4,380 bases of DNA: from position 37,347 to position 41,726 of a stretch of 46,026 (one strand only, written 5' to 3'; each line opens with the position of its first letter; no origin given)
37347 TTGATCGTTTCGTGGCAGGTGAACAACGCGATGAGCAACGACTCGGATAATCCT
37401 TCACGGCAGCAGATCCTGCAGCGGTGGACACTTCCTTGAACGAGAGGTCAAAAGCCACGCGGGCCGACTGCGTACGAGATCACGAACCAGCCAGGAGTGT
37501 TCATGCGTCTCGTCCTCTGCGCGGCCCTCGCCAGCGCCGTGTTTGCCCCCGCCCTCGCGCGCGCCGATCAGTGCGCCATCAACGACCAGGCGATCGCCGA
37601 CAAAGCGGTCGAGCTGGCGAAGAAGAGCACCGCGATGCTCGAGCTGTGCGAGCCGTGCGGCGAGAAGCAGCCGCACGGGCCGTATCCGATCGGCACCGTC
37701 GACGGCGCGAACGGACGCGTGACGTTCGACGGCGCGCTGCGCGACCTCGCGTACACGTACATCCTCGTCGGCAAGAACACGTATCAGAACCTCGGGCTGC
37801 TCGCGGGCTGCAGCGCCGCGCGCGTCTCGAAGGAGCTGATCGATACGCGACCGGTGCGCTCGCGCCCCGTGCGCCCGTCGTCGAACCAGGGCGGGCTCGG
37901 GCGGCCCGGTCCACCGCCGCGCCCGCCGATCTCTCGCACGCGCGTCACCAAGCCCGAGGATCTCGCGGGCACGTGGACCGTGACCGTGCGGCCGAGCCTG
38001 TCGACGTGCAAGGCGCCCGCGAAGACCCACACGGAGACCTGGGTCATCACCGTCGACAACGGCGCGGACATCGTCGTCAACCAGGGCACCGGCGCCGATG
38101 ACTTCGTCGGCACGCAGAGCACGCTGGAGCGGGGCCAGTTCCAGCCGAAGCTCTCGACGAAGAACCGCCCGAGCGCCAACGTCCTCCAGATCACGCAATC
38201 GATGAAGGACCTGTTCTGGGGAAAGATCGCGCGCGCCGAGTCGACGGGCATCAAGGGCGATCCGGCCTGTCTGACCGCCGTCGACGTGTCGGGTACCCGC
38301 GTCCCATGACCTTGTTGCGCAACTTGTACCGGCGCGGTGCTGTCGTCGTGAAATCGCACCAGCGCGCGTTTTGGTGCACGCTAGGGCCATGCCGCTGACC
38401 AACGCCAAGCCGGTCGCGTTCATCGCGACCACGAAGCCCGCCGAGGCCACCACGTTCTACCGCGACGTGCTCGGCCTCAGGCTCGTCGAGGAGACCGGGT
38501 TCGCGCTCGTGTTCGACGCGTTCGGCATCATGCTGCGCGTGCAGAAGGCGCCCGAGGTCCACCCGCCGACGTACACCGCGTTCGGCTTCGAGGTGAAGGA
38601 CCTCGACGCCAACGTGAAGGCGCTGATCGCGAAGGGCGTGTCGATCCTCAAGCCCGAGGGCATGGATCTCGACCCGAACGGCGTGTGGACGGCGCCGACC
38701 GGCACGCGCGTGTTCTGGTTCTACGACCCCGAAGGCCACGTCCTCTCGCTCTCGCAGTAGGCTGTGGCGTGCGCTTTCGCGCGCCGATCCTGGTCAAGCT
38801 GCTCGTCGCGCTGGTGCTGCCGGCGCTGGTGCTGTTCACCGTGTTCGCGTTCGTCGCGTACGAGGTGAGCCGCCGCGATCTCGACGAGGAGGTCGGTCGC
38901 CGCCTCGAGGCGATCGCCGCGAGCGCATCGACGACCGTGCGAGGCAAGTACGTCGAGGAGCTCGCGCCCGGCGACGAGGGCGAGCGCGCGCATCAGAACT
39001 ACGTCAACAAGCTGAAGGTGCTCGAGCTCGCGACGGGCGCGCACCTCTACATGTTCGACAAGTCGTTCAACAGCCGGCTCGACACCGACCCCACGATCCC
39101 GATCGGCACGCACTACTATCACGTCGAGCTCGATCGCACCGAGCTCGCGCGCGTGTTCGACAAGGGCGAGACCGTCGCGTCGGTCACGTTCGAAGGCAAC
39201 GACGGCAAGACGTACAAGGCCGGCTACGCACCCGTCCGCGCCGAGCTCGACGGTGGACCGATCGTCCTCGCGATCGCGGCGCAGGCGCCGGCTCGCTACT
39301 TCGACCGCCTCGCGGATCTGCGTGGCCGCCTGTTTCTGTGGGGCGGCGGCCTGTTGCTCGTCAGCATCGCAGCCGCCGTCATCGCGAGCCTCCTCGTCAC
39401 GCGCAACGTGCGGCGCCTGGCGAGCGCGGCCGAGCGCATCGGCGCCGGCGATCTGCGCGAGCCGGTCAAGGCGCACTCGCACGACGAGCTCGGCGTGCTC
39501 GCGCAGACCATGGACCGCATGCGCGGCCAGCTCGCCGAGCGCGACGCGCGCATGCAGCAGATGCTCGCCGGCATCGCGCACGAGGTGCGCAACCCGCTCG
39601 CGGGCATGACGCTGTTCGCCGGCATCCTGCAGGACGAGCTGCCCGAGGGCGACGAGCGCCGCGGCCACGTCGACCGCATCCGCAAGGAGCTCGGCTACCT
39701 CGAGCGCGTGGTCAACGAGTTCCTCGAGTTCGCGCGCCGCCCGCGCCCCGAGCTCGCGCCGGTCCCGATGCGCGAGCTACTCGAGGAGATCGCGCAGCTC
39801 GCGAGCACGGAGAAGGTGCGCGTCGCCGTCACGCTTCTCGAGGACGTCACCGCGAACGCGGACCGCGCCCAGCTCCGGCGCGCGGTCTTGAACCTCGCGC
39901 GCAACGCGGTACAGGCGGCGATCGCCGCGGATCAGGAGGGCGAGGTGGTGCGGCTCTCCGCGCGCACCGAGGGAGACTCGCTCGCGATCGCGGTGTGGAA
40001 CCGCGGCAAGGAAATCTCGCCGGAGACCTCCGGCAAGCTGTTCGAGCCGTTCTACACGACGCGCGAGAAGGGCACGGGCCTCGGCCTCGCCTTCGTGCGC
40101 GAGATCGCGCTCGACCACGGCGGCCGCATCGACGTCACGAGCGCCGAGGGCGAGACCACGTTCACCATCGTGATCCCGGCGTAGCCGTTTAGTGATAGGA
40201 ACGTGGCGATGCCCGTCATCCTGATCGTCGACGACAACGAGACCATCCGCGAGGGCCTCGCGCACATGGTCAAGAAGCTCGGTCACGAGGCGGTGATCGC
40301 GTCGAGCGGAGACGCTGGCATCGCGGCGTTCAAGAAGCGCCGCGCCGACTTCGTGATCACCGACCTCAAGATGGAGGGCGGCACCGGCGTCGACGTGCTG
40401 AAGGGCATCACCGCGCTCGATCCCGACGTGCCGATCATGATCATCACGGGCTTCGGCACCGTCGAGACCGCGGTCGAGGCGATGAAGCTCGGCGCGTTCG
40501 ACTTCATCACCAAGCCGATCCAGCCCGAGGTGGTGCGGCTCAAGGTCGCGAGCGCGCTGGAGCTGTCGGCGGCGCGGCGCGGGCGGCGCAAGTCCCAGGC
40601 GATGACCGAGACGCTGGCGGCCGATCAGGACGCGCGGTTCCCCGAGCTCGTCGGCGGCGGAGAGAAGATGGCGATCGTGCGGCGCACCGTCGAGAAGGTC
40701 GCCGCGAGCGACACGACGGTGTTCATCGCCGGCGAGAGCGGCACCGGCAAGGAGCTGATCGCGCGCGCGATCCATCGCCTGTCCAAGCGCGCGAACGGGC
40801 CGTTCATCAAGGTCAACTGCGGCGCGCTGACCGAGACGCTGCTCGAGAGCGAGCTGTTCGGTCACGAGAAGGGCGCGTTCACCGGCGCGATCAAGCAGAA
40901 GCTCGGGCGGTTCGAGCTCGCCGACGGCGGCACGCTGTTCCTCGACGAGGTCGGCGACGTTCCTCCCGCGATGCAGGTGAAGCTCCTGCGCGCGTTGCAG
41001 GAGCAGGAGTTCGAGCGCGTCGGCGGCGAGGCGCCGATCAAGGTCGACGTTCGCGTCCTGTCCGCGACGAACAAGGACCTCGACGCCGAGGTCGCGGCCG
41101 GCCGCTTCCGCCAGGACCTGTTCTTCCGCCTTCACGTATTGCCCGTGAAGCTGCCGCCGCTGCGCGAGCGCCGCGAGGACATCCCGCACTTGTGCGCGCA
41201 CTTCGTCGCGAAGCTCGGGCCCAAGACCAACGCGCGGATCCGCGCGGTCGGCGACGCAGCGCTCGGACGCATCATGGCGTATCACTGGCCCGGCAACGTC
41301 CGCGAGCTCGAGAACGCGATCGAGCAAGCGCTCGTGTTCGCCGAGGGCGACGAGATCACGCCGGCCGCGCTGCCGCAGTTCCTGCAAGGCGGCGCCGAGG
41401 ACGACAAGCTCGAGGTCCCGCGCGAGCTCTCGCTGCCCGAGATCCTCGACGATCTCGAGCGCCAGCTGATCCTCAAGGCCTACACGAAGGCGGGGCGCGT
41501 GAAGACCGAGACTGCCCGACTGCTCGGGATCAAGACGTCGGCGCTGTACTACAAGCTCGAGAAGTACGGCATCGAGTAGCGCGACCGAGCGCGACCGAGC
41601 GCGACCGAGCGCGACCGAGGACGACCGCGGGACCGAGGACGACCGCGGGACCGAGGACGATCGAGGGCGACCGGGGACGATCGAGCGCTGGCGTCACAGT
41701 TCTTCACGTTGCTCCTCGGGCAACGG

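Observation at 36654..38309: Low-GC islet encoding a secreted Cys-rich protein with an HNH-like nuclease motif, followed by a second secreted unknown protein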

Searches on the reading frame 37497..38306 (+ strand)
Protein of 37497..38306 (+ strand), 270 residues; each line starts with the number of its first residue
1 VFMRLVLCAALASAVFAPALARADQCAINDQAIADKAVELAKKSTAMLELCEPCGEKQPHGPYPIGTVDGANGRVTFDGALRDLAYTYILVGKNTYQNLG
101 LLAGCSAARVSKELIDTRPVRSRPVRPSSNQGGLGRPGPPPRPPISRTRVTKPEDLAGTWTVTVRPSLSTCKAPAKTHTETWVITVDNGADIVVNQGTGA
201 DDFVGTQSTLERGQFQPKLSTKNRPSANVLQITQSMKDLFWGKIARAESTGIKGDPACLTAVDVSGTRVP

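Call 3: search_protein_families(library=pfam, proteins=[window:37497-38306:+], max_evalue=10)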
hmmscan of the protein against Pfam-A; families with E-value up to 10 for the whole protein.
window:37497-38306:+ (270 aa): 0 families

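Call 4: search_protein_families(library=ncbifam, proteins=[window:37497-38306:+], max_evalue=10)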
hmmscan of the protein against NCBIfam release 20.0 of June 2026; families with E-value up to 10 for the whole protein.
window:37497-38306:+ (270 aa): 0 families

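Call 26: find_homologous_proteins(query=window:37497-38306:+)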
Query window:37497-38306:+ (270 aa): 42 proteins with E <= 0.001 among 1935 candidates.
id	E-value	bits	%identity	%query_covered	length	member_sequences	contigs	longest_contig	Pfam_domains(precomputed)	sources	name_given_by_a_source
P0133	1.6e-173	593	99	99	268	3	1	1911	-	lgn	-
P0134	8.7e-131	453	74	99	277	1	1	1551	-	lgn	-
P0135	3.1e-129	448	74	99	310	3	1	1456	-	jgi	jgi:hypothetical protein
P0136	3.3e-126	438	75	99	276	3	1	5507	-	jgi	jgi:hypothetical protein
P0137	2.6e-121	422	71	99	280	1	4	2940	-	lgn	-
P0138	5.9e-117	408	73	94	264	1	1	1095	-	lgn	-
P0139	4.7e-116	405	67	99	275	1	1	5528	-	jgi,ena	-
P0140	1.3e-113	397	68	99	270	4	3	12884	-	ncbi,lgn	-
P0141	2.0e-113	396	66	100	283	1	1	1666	-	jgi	jgi:hypothetical protein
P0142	3.2e-113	396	68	99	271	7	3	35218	-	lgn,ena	-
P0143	2.6e-110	386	67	100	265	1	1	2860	-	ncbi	-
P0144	4.2e-110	385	65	99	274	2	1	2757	-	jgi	jgi:hypothetical protein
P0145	1.4e-100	354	62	100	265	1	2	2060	-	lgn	-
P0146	1.2e-57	213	62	56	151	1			-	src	-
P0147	9.7e-46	174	39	92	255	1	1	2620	-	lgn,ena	-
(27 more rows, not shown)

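Call 27: find_encoding_contigs(protein=P0142, flank=6000, max_places=2)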
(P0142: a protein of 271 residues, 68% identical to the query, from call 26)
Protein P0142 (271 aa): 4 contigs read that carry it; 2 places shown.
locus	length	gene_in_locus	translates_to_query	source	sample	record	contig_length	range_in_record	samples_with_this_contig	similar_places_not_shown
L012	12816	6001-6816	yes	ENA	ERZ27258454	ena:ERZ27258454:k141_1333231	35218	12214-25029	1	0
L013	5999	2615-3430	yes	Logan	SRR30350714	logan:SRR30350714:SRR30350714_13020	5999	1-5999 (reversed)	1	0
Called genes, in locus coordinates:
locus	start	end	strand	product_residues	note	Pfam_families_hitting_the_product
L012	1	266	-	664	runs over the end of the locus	-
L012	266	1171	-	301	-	PF01513:NAD_kinase, PF20143:NAD_kinase_C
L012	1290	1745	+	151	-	PF00572:Ribosomal_L13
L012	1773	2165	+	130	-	PF00380:Ribosomal_S9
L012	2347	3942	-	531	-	PF03109:ABC1 (faint), PF00069:Pkinase, PF01636:APH (faint), PF07714:PK_Tyr_Ser-Thr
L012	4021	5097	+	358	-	-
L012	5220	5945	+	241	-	PF04542:Sigma70_r2 (weak)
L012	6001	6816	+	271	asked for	-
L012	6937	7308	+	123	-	PF00903:Glyoxalase, PF12681:Glyoxalase_2 (faint)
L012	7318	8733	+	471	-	PF00672:HAMP, PF00512:HisKA, PF02518:HATPase_c, PF14501:HATPase_c_5 (weak)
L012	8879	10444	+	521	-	PF01833:TIG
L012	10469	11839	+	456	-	PF00072:Response_reg, PF00158:Sigma54_activat, PF14532:Sigma54_activ_2, PF07728:AAA_5 (weak), PF25601:AAA_lid_14, PF02954:HTH_8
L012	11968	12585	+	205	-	PF02798:GST_N, PF13417:GST_N_3, PF13409:GST_N_2, PF00043:GST_C (faint), PF14497:GST_C_3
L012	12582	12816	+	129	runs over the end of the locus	PF07681:DoxX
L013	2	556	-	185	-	?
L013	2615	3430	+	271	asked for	-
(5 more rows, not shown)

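Call 28: find_encoding_contigs(protein=P0140, flank=6000, max_places=2)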
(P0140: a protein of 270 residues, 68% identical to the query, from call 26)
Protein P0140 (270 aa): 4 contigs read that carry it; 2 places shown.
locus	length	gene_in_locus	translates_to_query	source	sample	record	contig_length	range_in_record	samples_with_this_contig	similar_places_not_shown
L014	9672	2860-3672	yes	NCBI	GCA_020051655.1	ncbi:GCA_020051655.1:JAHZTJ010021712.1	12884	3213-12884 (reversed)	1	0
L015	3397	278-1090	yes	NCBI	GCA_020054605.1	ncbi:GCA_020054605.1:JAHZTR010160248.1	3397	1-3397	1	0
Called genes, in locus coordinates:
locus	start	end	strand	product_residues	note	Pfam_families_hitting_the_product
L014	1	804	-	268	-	?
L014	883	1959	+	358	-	-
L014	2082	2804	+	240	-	PF04542:Sigma70_r2 (weak)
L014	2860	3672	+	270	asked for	-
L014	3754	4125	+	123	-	PF00903:Glyoxalase, PF12681:Glyoxalase_2 (faint)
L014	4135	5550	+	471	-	PF00672:HAMP, PF00512:HisKA, PF13581:HATPase_c_2 (weak), PF02518:HATPase_c, PF14501:HATPase_c_5 (weak)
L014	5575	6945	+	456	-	PF00072:Response_reg, PF00158:Sigma54_activat, PF14532:Sigma54_activ_2, PF07728:AAA_5 (weak), PF25601:AAA_lid_14, PF02954:HTH_8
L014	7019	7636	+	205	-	PF02798:GST_N, PF13417:GST_N_3, PF13409:GST_N_2, PF14497:GST_C_3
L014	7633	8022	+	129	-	PF07681:DoxX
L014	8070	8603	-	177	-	-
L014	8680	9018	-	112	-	-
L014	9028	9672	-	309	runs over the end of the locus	PF00929:RNase_T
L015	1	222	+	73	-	?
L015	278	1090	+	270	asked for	-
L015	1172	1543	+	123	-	PF00903:Glyoxalase, PF12681:Glyoxalase_2 (faint)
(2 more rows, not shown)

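Call 34: find_encoding_contigs(protein=P0136, flank=6000, max_places=2)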
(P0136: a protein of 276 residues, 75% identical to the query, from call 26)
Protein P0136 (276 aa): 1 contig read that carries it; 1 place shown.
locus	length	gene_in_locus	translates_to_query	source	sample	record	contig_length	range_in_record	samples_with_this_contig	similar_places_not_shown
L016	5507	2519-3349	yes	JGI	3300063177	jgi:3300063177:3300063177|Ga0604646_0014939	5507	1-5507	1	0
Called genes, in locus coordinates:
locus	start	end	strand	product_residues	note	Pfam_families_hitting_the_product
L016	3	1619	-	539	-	?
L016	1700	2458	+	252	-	PF04542:Sigma70_r2 (weak)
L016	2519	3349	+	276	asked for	-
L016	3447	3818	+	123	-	PF00903:Glyoxalase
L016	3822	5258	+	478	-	PF00672:HAMP, PF00512:HisKA, PF13581:HATPase_c_2 (weak), PF02518:HATPase_c, PF14501:HATPase_c_5 (weak)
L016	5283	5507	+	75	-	?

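Call 55: predict_structure(alignment_id=A3)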
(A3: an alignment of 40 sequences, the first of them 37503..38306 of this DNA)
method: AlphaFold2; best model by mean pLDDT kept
length: 268 residues; sequences in the alignment: 40
mean_pLDDT: 87.1   pTM: 0.50
mean pLDDT of the five models: 87.1, 87.1, 86.3, 85.0, 84.8
residues with pLDDT >= 90: 182; 70-90: 43; 50-70: 28; < 50: 15
segments of 3 or more residues with pLDDT < 50: 1-3, 15-19, 128-131
pLDDT, mean of each block of 10 residues (from residue 1): 52 49 78 98 96 92 96 94 97 98 93 97 65 56 84 96 94 94 89 83 92 94 91 97 91 93 96
secondary structure, 60 per line:
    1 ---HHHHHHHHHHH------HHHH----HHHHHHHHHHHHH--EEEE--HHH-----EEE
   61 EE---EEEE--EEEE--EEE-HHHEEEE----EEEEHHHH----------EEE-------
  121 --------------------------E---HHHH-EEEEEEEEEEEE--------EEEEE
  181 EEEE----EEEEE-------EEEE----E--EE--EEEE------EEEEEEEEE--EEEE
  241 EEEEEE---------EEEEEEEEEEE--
elements in order: H4-14 H21-24 H29-41 E44-47 E58-62 E66-69 E72-75 E78-80 E85-88 E93-96 H97-100 E111-113 H151-154 E156-167 E176-184 E189-193 E201-204 E216-219 E226-234 E237-246 E256-266

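Call 78: search_protein_families(library=phrogs, proteins=[window:37503-38306:+], max_evalue=1)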
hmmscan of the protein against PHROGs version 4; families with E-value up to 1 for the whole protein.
window:37503-38306:+ (268 aa): 1 family
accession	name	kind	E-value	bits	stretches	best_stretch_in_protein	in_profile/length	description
phrog_5965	-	unknown function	0.28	13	1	19-52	24-57/85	-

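Call 79: search_protein_families(library=padloc, proteins=[window:37503-38306:+], max_evalue=1)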
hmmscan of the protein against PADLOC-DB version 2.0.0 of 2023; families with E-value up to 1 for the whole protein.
window:37503-38306:+ (268 aa): 0 families

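Call 81: find_encoding_contigs(protein=P0134, flank=3000, max_places=2)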
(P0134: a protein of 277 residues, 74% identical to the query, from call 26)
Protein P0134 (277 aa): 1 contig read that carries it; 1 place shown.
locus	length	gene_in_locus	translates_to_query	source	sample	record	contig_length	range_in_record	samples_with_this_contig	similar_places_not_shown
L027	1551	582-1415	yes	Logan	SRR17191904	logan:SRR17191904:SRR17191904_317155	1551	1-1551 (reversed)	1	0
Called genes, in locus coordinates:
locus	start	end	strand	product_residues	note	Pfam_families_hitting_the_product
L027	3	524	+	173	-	?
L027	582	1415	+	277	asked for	-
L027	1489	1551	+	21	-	?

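Call 82: find_encoding_contigs(protein=P0137, flank=3000, max_places=3)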
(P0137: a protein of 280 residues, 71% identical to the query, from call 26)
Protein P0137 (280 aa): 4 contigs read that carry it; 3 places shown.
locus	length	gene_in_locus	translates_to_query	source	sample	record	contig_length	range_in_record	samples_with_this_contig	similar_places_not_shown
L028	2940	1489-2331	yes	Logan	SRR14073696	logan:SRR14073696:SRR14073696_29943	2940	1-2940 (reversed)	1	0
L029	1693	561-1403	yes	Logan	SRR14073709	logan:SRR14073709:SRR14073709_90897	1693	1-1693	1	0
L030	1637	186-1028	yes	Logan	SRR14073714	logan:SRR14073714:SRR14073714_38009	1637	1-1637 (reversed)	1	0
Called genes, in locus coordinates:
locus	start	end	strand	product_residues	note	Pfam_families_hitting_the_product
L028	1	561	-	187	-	?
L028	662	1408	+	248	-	PF04542:Sigma70_r2 (weak)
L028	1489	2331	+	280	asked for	-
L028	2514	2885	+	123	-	PF00903:Glyoxalase, PF12681:Glyoxalase_2 (faint)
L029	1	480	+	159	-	?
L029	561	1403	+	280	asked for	-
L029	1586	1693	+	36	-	?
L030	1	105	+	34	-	?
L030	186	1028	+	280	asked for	-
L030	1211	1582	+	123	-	PF00903:Glyoxalase, PF12681:Glyoxalase_2 (faint)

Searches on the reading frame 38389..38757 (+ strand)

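Call 51: search_protein_families(library=pfam, proteins=[window:38389-38757:+], max_evalue=0.001)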
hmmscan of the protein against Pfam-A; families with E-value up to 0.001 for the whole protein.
window:38389-38757:+ (123 aa): 3 families
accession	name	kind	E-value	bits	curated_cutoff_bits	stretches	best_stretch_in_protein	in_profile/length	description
PF00903.31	Glyoxalase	-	1.9e-10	41.6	20.6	1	12-119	7-119/121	Glyoxalase/Bleomycin resistance protein/Dioxygenase superfamily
PF18029.7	Glyoxalase_6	-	5e-06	27.6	23.6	1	11-118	3-102/106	Glyoxalase-like domain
PF12681.13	Glyoxalase_2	-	3.2e-05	24.3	30.1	1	16-121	10-113/118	Glyoxalase-like domain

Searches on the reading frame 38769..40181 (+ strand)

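Call 51: search_protein_families(library=pfam, proteins=[window:38769-40181:+], max_evalue=0.001)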
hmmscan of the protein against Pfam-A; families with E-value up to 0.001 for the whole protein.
window:38769-40181:+ (471 aa): 5 families
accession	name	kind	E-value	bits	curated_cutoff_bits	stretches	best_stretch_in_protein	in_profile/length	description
PF02518.31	HATPase_c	-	2.5e-21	76.6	26.4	1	365-470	2-108/111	Histidine kinase-, DNA gyrase B-, and HSP90-like ATPase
PF00512.31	HisKA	-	4.9e-16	59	26.9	1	262-324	2-63/66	His Kinase A (phospho-acceptor) domain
PF00672.30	HAMP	-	4.3e-12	46.6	25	1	209-256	5-52/53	HAMP domain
PF13581.12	HATPase_c_2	-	5.4e-06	26.9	27.4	1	353-463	15-121/127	Histidine kinase-like ATPase domain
PF14501.12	HATPase_c_5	-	7.1e-05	23.1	22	1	371-470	8-102/102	GHKL domain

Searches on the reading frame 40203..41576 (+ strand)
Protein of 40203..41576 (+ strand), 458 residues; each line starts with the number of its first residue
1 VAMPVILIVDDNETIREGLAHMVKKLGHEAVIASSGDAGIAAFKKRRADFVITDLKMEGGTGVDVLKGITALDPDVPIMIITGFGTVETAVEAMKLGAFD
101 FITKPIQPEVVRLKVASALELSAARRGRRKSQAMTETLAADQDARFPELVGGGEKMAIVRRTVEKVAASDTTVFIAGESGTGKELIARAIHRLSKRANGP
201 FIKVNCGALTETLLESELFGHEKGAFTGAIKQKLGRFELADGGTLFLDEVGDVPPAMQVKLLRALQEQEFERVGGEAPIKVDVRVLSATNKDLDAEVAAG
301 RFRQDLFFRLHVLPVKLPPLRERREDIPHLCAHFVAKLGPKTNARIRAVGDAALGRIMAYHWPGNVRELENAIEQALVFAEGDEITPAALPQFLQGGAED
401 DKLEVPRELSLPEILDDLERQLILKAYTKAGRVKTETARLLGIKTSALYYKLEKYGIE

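Call 51: search_protein_families(library=pfam, proteins=[window:40203-41576:+], max_evalue=0.001)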
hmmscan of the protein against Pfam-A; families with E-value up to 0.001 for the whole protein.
window:40203-41576:+ (458 aa): 10 families
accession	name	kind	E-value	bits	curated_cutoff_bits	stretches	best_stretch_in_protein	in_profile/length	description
PF00158.32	Sigma54_activat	-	2.6e-71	239.2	20.2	1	150-315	2-167/168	Sigma-54 interaction domain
PF00072.30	Response_reg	-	1.5e-26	93.2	30.2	1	6-113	1-108/111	Response regulator receiver domain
PF25601.1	AAA_lid_14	-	5.3e-25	87.5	27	1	321-401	1-81/87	AAA+ ATPase lid domain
PF14532.12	Sigma54_activ_2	-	2.6e-21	76.7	25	1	150-320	1-138/138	Sigma-54 interaction domain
PF02954.25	HTH_8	-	1.7e-08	34.5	22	1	415-455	2-42/42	Bacterial regulatory protein, Fis family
PF07728.20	AAA_5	-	9.3e-07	29.4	22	1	173-290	2-122/139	AAA domain (dynein-related subfamily)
PF13191.12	AAA_16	-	3.3e-05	24.9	32.6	1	149-266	2-121/167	AAA ATPase domain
PF18024.7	HTH_50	-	3.8e-05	23.7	27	1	409-457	2-49/50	Helix-turn-helix domain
PF00004.35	AAA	-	6.9e-05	23.7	21.2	1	174-309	2-130/131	ATPase family associated with various cellular activities (AAA)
PF06490.17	FleQ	-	0.00079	20.2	22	0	6-87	2-81/108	Flagellar regulatory protein FleQ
